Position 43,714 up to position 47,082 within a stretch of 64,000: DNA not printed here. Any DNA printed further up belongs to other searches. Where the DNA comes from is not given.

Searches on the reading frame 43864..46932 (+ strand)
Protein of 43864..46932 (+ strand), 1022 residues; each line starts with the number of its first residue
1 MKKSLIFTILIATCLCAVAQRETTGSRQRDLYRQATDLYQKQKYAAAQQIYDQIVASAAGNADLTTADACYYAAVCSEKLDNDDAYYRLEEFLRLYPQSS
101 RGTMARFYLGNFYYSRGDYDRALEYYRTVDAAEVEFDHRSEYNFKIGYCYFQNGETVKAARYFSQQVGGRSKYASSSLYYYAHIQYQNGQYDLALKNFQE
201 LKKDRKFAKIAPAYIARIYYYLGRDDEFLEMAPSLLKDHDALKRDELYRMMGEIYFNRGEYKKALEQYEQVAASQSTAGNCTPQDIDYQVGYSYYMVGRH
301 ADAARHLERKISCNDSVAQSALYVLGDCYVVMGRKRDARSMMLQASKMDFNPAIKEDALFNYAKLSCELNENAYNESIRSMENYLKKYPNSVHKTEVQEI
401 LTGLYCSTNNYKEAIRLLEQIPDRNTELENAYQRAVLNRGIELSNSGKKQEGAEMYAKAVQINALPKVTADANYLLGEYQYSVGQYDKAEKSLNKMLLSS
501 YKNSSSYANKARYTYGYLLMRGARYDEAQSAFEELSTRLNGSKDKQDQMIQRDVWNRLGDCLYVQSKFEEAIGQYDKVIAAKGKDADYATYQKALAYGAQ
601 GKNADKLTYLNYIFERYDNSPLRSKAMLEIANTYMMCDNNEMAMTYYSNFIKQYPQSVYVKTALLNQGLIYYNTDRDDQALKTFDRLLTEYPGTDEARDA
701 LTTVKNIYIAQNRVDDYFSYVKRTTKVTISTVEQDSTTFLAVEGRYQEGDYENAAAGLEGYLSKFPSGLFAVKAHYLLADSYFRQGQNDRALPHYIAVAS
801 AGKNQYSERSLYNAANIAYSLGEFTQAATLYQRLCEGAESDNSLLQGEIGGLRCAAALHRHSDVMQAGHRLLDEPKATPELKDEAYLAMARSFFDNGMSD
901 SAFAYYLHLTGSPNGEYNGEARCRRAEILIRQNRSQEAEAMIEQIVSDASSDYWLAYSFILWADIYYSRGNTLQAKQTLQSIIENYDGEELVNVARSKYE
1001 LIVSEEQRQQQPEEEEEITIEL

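Call 69: search_protein_families(library=ncbifam, proteins=[window:43864-46932:+], max_evalue=0.00001)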
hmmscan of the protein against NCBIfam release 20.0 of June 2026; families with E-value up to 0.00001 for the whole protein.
window:43864-46932:+ (1022 aa): 12 families
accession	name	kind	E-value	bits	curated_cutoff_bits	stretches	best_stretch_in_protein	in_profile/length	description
TIGR02795.1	tol_pal_ybgF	equivalog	3.7e-61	205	90.1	3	589-700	4-115/119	tol-pal system protein YbgF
TIGR03302.1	OM_YfiO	subfamily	1.4e-31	109.8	81.4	2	607-707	53-161/239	outer membrane protein assembly factor BamD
NF008068.0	PRK10803.1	equivalog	2.5e-21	76.8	383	2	45-167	120-243/263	cell division protein CpoB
NF052312.1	T9SS_PorW_SprE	equivalog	7.6e-21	74.4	250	1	92-307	130-351/716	type IX secretion system periplasmic lipoprotein PorW/SprE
NF047507.1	TPR_BatC_Lepto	exception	6.6e-13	48.6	175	0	252-351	31-128/214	TPR repeat-containing protein BatC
NF047371.1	FlcA_CTERM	equivalog_domain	1.1e-12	47.3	300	1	246-341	439-529/646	periplasmic flagellar collar protein FlcA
NF008756.0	PRK11788.1-4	equivalog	2.1e-12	46.8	474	1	90-276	56-245/389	lipopolysaccharide assembly protein LapB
NF008757.0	PRK11788.1-5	equivalog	8.5e-12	44.9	363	0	246-427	70-246/388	lipopolysaccharide assembly protein LapB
NF008753.0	PRK11788.1-1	equivalog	4.1e-11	42.6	395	1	89-273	55-242/389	lipopolysaccharide assembly protein LapB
NF002725.1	PRK02603.1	equivalog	8.6e-08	32.4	143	0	113-215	45-144/173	photosystem I assembly protein Ycf3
NF033920.0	C39_PA2778_fam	equivalog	5.5e-07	29.3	150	0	624-698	156-227/255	PA2778 family cysteine peptidase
NF052415.1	T3SS_chap_SctY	equivalog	8.3e-06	26.3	70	0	662-763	7-105/106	type III secretion apparatus assembly chaperone SctY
